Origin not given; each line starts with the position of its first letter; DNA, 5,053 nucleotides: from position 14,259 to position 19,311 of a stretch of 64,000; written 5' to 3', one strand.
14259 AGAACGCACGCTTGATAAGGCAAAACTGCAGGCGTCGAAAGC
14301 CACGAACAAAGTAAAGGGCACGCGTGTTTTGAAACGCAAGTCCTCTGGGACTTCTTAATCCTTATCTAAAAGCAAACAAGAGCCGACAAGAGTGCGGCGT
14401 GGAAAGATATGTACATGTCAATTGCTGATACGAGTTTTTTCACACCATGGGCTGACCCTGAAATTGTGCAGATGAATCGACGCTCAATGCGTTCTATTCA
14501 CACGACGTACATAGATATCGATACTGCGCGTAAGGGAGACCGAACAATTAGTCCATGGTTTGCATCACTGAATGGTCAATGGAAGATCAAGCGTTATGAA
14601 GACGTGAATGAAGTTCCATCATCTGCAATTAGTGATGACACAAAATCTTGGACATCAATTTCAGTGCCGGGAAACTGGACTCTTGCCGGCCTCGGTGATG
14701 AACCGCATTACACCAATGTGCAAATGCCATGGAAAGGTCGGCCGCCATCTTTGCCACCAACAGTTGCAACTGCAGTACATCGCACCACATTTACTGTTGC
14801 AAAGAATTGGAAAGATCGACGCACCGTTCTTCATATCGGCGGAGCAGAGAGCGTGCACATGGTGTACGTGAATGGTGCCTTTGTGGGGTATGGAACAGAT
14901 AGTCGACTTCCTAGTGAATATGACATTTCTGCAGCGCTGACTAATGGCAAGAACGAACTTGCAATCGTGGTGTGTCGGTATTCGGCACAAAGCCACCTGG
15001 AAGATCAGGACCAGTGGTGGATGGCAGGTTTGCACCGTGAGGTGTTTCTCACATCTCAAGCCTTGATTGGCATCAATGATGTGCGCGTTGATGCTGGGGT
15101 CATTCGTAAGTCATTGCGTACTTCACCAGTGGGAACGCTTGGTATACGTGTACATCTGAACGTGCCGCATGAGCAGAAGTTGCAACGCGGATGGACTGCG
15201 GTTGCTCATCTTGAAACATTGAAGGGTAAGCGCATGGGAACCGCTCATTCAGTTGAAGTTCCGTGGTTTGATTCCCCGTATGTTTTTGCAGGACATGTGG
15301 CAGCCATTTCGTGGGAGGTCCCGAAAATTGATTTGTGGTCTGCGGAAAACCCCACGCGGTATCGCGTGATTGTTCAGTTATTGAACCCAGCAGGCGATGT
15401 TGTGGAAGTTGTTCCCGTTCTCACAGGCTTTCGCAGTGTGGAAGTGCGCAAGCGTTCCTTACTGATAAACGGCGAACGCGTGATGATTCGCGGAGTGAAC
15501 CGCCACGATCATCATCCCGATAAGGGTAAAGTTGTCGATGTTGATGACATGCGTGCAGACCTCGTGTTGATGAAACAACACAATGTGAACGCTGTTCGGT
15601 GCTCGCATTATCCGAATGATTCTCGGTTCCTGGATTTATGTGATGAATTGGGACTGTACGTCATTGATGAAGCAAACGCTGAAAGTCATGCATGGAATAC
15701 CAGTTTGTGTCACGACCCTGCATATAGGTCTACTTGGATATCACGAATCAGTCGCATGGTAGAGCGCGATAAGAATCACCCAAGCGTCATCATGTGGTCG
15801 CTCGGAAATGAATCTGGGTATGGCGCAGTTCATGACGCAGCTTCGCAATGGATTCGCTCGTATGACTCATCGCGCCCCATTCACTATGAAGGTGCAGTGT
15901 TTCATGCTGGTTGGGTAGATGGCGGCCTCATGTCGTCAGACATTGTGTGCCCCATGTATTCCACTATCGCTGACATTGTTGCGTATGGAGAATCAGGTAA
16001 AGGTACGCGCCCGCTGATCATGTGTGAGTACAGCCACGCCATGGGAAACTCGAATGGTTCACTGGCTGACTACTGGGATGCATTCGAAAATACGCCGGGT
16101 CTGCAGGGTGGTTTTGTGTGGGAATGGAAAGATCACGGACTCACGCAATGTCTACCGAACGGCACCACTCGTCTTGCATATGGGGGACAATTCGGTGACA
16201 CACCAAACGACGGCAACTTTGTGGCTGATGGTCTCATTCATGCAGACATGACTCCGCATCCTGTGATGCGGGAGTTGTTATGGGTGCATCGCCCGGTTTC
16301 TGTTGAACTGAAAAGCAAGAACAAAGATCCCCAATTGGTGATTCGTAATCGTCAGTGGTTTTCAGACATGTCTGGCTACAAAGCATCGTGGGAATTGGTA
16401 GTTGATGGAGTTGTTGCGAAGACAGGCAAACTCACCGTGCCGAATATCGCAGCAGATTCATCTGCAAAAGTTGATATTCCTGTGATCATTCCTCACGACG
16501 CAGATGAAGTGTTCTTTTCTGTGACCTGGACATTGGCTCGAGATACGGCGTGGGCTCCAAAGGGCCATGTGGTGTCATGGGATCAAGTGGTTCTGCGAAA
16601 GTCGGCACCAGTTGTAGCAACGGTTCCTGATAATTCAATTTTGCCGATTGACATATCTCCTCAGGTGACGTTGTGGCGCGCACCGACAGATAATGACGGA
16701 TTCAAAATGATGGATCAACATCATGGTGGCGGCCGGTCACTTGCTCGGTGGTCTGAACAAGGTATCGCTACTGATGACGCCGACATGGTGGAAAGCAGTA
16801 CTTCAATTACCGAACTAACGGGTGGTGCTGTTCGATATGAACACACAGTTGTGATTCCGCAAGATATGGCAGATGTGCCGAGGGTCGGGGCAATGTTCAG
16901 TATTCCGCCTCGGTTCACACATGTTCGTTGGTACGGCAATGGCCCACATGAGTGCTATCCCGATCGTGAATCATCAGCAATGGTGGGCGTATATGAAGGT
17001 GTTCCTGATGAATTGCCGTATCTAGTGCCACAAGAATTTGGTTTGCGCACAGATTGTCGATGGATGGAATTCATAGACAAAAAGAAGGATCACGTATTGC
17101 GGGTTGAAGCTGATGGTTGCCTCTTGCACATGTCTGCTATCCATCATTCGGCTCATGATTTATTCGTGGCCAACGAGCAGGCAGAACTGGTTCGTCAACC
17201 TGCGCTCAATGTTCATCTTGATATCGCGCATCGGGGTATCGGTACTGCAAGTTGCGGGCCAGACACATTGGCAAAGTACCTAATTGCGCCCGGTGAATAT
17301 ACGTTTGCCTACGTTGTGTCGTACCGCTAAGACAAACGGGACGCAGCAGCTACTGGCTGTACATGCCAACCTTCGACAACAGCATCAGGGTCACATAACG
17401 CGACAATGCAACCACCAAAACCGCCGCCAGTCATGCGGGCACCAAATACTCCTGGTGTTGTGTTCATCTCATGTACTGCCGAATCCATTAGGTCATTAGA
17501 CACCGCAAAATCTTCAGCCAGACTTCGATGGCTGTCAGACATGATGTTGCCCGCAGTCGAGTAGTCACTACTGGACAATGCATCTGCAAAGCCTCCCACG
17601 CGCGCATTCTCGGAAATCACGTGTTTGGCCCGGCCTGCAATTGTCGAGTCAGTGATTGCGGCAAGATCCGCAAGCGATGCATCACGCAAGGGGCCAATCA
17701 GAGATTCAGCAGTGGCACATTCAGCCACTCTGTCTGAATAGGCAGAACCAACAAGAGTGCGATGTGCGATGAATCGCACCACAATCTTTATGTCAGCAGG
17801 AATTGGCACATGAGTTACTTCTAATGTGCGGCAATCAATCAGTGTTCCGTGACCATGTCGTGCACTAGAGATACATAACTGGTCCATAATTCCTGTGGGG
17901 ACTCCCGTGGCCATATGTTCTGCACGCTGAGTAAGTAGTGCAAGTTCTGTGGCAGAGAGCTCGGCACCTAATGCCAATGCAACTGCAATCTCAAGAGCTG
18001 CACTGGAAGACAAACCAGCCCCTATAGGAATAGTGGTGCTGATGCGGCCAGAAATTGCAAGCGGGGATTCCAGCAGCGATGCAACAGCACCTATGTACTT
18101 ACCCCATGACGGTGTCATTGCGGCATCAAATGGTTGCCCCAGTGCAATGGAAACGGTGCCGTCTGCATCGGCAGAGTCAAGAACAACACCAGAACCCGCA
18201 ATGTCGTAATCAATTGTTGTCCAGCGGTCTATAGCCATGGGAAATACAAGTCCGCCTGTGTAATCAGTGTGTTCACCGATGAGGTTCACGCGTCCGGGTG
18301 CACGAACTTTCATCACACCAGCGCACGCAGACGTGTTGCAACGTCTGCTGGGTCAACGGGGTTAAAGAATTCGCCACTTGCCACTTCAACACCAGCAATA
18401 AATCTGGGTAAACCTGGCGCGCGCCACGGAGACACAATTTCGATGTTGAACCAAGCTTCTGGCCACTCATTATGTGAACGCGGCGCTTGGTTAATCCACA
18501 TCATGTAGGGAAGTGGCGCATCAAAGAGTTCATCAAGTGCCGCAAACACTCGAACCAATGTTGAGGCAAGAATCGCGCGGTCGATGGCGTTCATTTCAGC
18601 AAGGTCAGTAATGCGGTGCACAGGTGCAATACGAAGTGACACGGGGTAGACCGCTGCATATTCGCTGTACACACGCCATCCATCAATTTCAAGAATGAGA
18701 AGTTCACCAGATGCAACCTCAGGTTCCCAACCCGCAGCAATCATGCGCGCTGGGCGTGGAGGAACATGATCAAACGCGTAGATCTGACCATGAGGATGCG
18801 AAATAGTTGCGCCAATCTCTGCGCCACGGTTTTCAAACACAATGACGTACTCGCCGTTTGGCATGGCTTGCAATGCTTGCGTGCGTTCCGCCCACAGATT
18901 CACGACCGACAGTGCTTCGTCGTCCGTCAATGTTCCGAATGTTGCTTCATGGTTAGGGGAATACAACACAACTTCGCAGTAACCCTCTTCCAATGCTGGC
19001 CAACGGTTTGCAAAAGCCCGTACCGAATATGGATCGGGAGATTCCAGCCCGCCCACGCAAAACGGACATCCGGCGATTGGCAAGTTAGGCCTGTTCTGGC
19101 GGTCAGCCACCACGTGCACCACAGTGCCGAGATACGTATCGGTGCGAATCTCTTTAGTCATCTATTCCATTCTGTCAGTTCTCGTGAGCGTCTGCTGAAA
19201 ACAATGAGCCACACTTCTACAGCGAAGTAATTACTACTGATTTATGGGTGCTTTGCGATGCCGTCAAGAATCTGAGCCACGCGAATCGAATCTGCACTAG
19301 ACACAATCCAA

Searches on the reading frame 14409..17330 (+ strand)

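Call 14: search_protein_families(library=pfam, proteins=[window:14409-17330:+], max_evalue=0.001)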
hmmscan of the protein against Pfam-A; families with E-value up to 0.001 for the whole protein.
window:14409-17330:+ (973 aa): 7 families
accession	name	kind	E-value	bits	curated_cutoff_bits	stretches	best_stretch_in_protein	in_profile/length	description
PF02836.23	Glyco_hydro_2_C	-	5.3e-96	321.7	21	1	344-624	1-294/302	Glycosyl hydrolases family 2, TIM barrel domain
PF02929.23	Bgal_small_N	-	9.5e-48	163.5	25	1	744-969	26-247/248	Beta galactosidase small chain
PF02837.24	Glyco_hydro_2_N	-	2.8e-34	118.9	28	1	51-216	1-167/169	Glycosyl hydrolases family 2, sugar binding domain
PF16353.11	LacZ_4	-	9.7e-24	83.9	27.3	1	644-729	2-86/87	Beta-galactosidase, domain 4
PF00703.27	Glyco_hydro_2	-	3.3e-06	28.3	23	1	294-342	68-109/109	Glycosyl hydrolases family 2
PF22666.2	Glyco_hydro_2_N2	-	2.9e-05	24.6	27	1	122-190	50-119/167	Glycosyl hydrolase 2 galactose-binding domain-like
PF03198.20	Glyco_hydro_72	-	0.00063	19.6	25.9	1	343-484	11-161/314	Glucanosyltransferase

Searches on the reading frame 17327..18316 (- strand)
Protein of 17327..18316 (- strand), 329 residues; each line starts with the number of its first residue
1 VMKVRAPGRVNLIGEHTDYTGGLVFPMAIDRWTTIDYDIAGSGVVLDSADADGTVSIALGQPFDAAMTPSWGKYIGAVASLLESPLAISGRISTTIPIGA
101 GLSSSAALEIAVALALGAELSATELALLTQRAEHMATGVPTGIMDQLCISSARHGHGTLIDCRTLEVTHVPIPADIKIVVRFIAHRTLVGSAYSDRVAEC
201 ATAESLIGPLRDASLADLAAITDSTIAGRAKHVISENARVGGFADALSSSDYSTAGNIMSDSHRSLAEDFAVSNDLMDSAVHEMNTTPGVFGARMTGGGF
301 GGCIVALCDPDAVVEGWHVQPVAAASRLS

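Call 14: search_protein_families(library=pfam, proteins=[window:17327-18316:-], max_evalue=0.001)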
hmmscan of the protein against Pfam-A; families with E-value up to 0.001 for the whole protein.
window:17327-18316:- (329 aa): 3 families
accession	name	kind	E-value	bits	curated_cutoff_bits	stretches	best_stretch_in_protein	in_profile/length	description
PF10509.15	GalKase_gal_bdg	-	6.9e-17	61.2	23.1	1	4-35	14-45/49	Galactokinase galactose-binding signature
PF00288.32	GHMP_kinases_N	-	1.4e-12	48.1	22.3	1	78-149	6-83/87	GHMP kinases N terminal domain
PF08544.19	GHMP_kinases_C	-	3.3e-10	40.7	21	1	244-313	2-72/85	GHMP kinases C terminal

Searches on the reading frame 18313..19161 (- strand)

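Call 14: search_protein_families(library=pfam, proteins=[window:18313-19161:-], max_evalue=0.001)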
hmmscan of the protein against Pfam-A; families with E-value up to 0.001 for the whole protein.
window:18313-19161:- (282 aa): 4 families
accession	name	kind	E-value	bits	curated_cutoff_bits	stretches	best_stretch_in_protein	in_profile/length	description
PF01087.27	GalP_UDP_transf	-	3.3e-21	77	22.1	1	58-134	108-184/184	Galactose-1-phosphate uridyl transferase, N-terminal domain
PF02744.22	GalP_UDP_tr_C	-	1.8e-08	34.7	29.2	1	145-242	21-117/165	Galactose-1-phosphate uridyl transferase, C-terminal domain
PF16285.10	DUF4931_N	-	5.1e-05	23.8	24.1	1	47-132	38-123/124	Domain of unknown function (DUF4931) N-terminal domain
PF16268.10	DUF4921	-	0.00032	20.2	28.5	0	72-133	189-251/425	Domain of unknown function (DUF4921)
